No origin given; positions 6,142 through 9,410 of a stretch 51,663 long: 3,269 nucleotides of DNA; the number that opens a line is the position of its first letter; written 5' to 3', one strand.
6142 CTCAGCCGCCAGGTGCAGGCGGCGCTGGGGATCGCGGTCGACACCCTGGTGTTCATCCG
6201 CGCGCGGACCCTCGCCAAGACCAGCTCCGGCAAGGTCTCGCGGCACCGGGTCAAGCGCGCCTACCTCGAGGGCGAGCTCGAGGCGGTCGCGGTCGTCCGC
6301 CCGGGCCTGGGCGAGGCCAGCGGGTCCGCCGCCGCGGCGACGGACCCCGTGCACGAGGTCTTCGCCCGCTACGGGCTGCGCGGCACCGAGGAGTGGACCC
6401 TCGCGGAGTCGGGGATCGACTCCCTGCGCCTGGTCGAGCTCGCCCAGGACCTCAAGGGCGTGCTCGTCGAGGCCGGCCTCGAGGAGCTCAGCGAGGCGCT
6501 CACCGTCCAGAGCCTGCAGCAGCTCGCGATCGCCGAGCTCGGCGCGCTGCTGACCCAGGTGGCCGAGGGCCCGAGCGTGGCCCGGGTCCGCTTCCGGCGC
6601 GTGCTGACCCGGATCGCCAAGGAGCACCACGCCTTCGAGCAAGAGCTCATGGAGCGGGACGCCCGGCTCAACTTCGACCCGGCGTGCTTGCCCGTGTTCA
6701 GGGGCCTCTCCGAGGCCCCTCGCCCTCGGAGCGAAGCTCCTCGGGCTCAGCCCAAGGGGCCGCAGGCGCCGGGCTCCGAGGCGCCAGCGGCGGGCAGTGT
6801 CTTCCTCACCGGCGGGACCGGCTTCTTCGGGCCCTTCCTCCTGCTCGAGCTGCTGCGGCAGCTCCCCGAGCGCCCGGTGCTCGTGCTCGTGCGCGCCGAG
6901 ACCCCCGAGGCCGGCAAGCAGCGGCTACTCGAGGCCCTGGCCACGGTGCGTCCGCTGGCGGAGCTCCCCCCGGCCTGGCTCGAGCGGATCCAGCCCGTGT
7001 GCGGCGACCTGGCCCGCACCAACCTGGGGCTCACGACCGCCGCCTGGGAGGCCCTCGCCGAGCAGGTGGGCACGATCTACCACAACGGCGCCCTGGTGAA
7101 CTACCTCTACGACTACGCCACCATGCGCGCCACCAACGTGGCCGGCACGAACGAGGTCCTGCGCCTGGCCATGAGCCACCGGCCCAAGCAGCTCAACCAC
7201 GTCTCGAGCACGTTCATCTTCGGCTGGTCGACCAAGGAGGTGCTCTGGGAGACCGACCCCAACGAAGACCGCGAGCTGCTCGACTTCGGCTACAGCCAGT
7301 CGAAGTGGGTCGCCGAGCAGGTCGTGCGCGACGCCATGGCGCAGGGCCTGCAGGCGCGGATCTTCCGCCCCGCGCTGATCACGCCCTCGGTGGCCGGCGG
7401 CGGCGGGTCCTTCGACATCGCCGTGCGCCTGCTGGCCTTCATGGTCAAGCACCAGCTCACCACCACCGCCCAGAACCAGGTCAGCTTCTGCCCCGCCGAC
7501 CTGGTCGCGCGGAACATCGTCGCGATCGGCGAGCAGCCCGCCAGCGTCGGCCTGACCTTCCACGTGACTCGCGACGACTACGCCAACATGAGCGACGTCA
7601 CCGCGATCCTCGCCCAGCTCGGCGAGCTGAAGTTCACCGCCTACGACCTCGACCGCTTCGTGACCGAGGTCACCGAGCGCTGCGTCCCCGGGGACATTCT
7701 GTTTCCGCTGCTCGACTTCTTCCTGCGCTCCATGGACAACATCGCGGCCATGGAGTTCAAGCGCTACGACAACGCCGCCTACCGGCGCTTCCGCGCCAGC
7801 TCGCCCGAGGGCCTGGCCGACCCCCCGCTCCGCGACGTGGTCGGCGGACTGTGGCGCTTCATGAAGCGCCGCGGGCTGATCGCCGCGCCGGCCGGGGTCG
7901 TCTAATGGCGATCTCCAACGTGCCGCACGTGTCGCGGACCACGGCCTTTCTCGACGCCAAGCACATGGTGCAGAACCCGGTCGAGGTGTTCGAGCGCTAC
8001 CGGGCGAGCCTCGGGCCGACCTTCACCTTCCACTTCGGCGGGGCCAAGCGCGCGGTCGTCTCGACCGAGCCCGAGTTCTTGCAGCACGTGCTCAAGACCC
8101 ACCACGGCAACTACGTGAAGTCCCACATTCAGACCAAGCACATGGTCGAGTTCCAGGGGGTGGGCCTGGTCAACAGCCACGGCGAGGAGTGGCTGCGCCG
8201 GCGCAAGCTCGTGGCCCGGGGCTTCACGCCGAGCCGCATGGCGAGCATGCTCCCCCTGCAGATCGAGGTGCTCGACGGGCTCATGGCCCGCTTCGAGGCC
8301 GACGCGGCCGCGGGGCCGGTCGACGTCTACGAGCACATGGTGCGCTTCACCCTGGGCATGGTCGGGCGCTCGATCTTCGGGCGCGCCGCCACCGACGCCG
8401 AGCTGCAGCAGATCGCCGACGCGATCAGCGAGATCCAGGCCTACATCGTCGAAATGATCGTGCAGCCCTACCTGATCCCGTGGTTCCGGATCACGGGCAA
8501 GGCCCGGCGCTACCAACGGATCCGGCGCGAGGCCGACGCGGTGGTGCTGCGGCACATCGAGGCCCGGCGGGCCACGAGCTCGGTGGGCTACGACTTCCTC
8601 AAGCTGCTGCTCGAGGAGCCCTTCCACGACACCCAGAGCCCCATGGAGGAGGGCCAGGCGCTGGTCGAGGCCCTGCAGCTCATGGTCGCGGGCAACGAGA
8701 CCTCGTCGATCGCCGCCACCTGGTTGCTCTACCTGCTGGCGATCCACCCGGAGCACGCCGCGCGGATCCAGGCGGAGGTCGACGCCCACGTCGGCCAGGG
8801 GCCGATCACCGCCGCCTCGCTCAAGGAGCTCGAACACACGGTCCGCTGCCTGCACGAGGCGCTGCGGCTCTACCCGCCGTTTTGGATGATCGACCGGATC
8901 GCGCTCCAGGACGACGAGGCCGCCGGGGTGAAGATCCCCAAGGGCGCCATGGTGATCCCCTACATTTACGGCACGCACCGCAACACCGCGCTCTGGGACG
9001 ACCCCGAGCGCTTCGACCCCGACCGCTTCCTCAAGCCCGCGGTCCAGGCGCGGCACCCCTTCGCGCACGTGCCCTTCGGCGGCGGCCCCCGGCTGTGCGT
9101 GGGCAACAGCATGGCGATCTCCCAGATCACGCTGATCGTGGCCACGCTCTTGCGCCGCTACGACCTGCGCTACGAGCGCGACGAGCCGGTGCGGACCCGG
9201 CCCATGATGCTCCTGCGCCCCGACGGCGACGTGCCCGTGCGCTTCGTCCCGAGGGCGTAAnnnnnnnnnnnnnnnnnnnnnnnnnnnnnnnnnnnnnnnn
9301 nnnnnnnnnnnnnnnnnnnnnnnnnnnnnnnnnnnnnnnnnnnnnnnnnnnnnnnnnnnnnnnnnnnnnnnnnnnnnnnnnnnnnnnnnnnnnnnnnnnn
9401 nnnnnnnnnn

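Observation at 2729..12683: Six-gene translationally coupled operon: Rieske-P450, CAR-like A-ACP-R, P450, sulfotransferase, SDR and type I BVMO, a compact oxidising/sulfating lipid pathway I cannot match to a described cluster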

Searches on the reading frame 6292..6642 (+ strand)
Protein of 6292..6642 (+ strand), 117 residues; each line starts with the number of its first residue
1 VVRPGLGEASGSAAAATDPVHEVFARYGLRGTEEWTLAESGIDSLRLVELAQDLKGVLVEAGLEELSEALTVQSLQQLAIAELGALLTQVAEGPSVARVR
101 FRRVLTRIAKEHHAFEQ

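Call 66: search_protein_families(library=pfam, proteins=[window:6292-6642:+], max_evalue=10)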
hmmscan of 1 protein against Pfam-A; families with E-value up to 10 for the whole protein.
seq(117 aa): 1 family
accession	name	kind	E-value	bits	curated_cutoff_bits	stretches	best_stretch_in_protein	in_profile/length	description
PF00550.31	PP-binding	-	0.008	16.8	20.8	1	36-75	23-63/67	Phosphopantetheine attachment site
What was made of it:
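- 4576..7905 (+): g2: FAAL-type adenylation domain (about nt 4615-6288), a divergent carrier domain (about nt 6328-6555, phosphopantetheine Ser codon at 6421-6423) and a thioester reductase domain (about nt 6799-7767). The alternative start is TTG 4570. Core gene. PP-binding is only weak, E=0.008 (call 66).
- On Acyl/peptidyl carrier domain (PF00550): Pfam gives 16.8 bits, E=0.008, below the 20.8 cut-off (call 66).
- The carrier domain falls below the Pfam threshold (call 66).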

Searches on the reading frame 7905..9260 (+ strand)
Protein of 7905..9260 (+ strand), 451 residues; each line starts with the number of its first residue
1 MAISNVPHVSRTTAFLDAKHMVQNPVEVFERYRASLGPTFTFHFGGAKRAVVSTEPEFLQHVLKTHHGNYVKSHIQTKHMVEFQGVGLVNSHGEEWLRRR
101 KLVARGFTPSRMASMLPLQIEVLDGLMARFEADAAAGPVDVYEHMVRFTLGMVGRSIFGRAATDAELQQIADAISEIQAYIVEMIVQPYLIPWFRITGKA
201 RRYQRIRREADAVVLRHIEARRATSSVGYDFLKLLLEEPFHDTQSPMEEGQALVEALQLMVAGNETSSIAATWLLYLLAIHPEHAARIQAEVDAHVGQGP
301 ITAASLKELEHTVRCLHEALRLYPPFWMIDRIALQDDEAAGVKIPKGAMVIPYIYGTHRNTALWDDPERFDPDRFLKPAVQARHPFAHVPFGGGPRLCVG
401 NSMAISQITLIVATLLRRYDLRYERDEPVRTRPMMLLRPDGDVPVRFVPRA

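Call 5: search_protein_families(library=pfam, proteins=[window:7905-9260:+], max_evalue=0.001)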
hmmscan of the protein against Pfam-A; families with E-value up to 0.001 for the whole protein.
window:7905-9260:+ (451 aa): 1 family
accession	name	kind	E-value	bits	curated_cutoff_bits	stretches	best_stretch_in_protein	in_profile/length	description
PF00067.27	p450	-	5.6e-85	286.3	22.8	1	22-438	19-453/462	Cytochrome P450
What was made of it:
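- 7905..9260 (+): g3: cytochrome P450 of the E-class CYP3/4/97/102-like clan, 451 aa. Core gene. Its start overlaps the g2 stop (TAATG). Pfam p450 5.6e-85 (call 5).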

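Call 6: search_protein_families(library=ncbifam, proteins=[window:7905-9260:+], max_evalue=0.001)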
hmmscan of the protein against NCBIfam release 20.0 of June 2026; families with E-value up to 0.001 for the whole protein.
window:7905-9260:+ (451 aa): 10 families
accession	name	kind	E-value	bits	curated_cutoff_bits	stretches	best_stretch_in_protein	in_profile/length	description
NF051859.1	AlbFlvMonOxTrpSyn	equivalog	1.2e-49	169.1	700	1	18-450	34-457/457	bifunctional albaflavenone monooxygenase/terpene synthase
NF045812.1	PentlenOxigase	equivalog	2.1e-44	152.1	800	1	18-434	16-424/444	pentalenene oxygenase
NF050147.1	aminopyruv_ApyO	equivalog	3.4e-40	138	525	1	87-448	79-422/444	RiPP biosynthesis cytochrome P450 ApyO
TIGR04538.1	P450_cycloAA_1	subfamily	2.6e-18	66.1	500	1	21-418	7-365/395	cytochrome P450, cyclodipeptide synthase-associated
NF041802.1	P450_SolI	exception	5.2e-15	54.8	850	1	220-431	224-407/424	solanimycin biosynthesis cytochrome P450 SolI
NF053744.1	FAProxCypCBc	equivalog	2.6e-11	42.7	600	1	306-410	268-375/416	CYP152 family fatty-acid peroxygenase CypC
TIGR04515.1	P450_rel_GT_act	subfamily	2.5e-10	40.3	343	1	261-387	208-335/386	P450-derived glycosyltransferase activator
NF041177.1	Cyp119_Thmprot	equivalog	4.9e-08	32.2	680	1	306-417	236-338/368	cytochrome P450 Cyp119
TIGR04458.1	CYP450_TxtE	equivalog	2.2e-06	26.6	500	1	330-429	294-385/403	4-nitrotryptophan synthase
NF045816.1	PentlenlactSyn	equivalog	1.9e-05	23.5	700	1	329-423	284-371/396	pentalenolactone synthase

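Call 24: search_solved_structures(query=window:7905-9260:+, max_evalue=1e-20)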
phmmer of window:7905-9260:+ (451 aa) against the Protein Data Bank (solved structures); distinct sequences matched with E-value up to 1e-20: 175 (the best 60 are shown).
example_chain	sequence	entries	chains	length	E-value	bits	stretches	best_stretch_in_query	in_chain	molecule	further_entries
7wzl_A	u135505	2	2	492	1.5e-49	172.3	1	20-450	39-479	Putative cytochrome P450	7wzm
6j94_A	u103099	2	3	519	3.2e-42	148.2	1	255-424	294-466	Protein LUTEIN DEFICIENT 5, chloroplastic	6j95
6l8i_A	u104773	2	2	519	3.6e-42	148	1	255-424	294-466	Protein LUTEIN DEFICIENT 5, chloroplastic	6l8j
5vcd_A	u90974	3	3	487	1.3e-38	136.3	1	37-443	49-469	Cytochrome P450 3A4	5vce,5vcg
9yk4_A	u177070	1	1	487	1.2e-37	133.2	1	41-443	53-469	Cytochrome P450 3A4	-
3tjs_A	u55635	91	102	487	2.4e-37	132.1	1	41-443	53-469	Cytochrome P450 3A4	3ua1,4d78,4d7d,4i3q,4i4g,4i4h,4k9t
7lxl_A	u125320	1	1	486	2.4e-37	132.1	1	41-443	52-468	Cytochrome P450 3A4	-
4ny4_A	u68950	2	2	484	2.4e-37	132.1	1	41-443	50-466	Cytochrome P450 3A4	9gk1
1w0e_A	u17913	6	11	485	2.4e-37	132.1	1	41-443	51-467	CYTOCHROME P450 3A4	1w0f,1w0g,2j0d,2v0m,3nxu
1tqn_A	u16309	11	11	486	2.5e-37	132.1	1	41-443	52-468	cytochrome P450 3A4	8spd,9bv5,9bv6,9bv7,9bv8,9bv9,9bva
6ma7_A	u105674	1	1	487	3.2e-37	131.7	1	41-443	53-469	Cytochrome P450 3A4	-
3dbg_A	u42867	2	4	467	6e-37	130.8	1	87-446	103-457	Putative cytochrome P450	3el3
4d6z_A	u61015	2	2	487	6.2e-37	130.8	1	41-443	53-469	CYTOCHROME P450 3A4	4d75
6c93_A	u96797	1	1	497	7.9e-37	130.4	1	81-440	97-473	Cytochrome P450 4B1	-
7kvk_A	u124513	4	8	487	7.9e-37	130.4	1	41-443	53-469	Cytochrome P450 3A4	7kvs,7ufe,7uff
5t6q_A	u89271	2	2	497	3.9e-36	128.1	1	81-440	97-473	Cytochrome P450 4B1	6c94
8gk3_A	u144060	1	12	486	3.7e-34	121.6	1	50-423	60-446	Cytochrome P450 3A7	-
5veu_A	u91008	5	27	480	3.8e-34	121.6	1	51-443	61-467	Cytochrome P450 3A5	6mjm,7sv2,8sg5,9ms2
7lad_A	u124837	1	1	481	3.8e-34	121.6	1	51-443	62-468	Cytochrome P450 3A5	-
7mk8_A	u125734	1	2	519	4.6e-34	121.3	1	50-423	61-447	Isoform 2 of Cytochrome P450 3A7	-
5b2u_A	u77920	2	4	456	1.2e-31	113.4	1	23-443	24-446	Bifunctional cytochrome P450/NADPH--P450 reductase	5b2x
3cbd_A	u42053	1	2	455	1.2e-31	113.4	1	24-443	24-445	Bifunctional P-450/NADPH-P450 reductase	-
4r20_A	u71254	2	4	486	1.7e-31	112.8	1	25-421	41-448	Cytochrome P450 family 17 polypeptide 2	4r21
4h24_A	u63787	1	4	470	1.8e-31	112.7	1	23-443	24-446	Cytochrome P450-BM3 variant P450BM3-Cis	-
3npl_A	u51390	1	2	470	2.1e-31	112.6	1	23-443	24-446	Bifunctional P-450/NADPH-P450 reductase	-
7y9l_A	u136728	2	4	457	2.2e-31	112.5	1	23-443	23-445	Bifunctional cytochrome P450/NADPH--P450 reductase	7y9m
8qze_A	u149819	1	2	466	2.5e-31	112.3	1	23-443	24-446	Bifunctional cytochrome P450/NADPH--P450 reductase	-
7f3h_A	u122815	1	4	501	2.7e-31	112.2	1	85-440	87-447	Bifunctional cytochrome P450/NADPH--P450 reductase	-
7f3w_A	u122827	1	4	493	2.7e-31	112.2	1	85-440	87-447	cytochrome P450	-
7wy3_A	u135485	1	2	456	3e-31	112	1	23-443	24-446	Bifunctional cytochrome P450/NADPH--P450 reductase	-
4duc_A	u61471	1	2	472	5e-31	111.3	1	23-443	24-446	cytochrome P450 BM3 variant 2G9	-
4duf_A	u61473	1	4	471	5.2e-31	111.2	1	23-443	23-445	cytochrome P450 BM3 variant 2G9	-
6hn8_A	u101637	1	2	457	5.7e-31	111.1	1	23-443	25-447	Bifunctional cytochrome P450/NADPH--P450 reductase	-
4key_A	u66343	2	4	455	6e-31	111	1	23-443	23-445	Bifunctional P-450/NADPH-P450 reductase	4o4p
4kf2_A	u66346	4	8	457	6e-31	111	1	23-443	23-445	Bifunctional P-450/NADPH-P450 reductase | Bifunctional cytochrome P450/NADPH--P450 reductase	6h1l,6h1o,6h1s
6h1t_A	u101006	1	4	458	6.1e-31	111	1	23-443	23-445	Bifunctional cytochrome P450/NADPH--P450 reductase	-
9iss_A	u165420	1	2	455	8e-31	110.6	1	24-443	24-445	Bifunctional cytochrome P450/NADPH--P450 reductase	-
2ve3_A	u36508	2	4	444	8.1e-31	110.6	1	88-421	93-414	PUTATIVE CYTOCHROME P450 120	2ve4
7wde_A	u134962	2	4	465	8.1e-31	110.6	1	23-443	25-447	Bifunctional cytochrome P450/NADPH--P450 reductase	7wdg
4hgf_A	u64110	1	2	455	8.7e-31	110.5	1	23-443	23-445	Bifunctional P-450/NADPH-P450 reductase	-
4dud_A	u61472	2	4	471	9.8e-31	110.3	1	23-443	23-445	cytochrome P450 BM3 variant 2G9C6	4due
4hgg_A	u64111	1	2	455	1e-30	110.3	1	23-443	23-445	Bifunctional P-450/NADPH-P450 reductase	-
7wy2_A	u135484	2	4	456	1e-30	110.3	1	23-443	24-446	Bifunctional cytochrome P450/NADPH--P450 reductase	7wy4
2x7y_A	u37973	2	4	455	1.1e-30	110.2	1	23-443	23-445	BIFUNCTIONAL P-450/NADPH-P450 REDUCTASE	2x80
4hgh_A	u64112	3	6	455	1.1e-30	110.2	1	23-443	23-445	Bifunctional P-450/NADPH-P450 reductase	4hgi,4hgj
7egn_A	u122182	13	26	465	1.1e-30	110.2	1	23-443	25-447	Bifunctional cytochrome P450/NADPH--P450 reductase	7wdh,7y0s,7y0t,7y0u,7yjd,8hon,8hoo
5og9_A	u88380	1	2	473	1.1e-30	110.2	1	24-443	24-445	Bifunctional cytochrome P450/NADPH--P450 reductase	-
7yda_A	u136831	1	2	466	1.1e-30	110.1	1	23-443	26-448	Bifunctional cytochrome P450/NADPH--P450 reductase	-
1zoa_A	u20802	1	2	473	1.1e-30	110.1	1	23-443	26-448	Bifunctional P-450:NADPH-P450 reductase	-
7y0r_A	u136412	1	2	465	1.2e-30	110.1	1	23-443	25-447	Bifunctional cytochrome P450/NADPH--P450 reductase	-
3psx_A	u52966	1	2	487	1.3e-30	110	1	23-443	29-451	Bifunctional P-450/NADPH-P450 reductase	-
8q2f_A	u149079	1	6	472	1.3e-30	109.9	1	23-443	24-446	Bifunctional cytochrome P450/NADPH--P450 reductase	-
23ub_A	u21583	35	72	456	1.4e-30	109.8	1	23-443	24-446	Bifunctional cytochrome P450/NADPH--P450 reductase | Bifunctional P-450/NADPH-P450 reductase | Bifunctional cytochrome P450/NADPH-P450 reductase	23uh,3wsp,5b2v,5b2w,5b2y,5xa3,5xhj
1bu7_A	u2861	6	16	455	1.5e-30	109.8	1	23-443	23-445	PROTEIN (CYTOCHROME P450) | CYTOCHROME P450 BM-3 | CYTOCHROME P450 102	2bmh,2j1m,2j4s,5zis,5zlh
1bvy_A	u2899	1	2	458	1.5e-30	109.7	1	23-443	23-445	PROTEIN (CYTOCHROME P450 BM-3)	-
4zfa_A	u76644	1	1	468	1.5e-30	109.7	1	23-443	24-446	Bifunctional P-450/NADPH-P450 reductase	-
3ben_A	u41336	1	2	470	1.5e-30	109.7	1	23-443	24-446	Cytochrome P450 102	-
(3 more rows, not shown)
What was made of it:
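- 7905..9260 (+): PDB neighbours in call 24.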
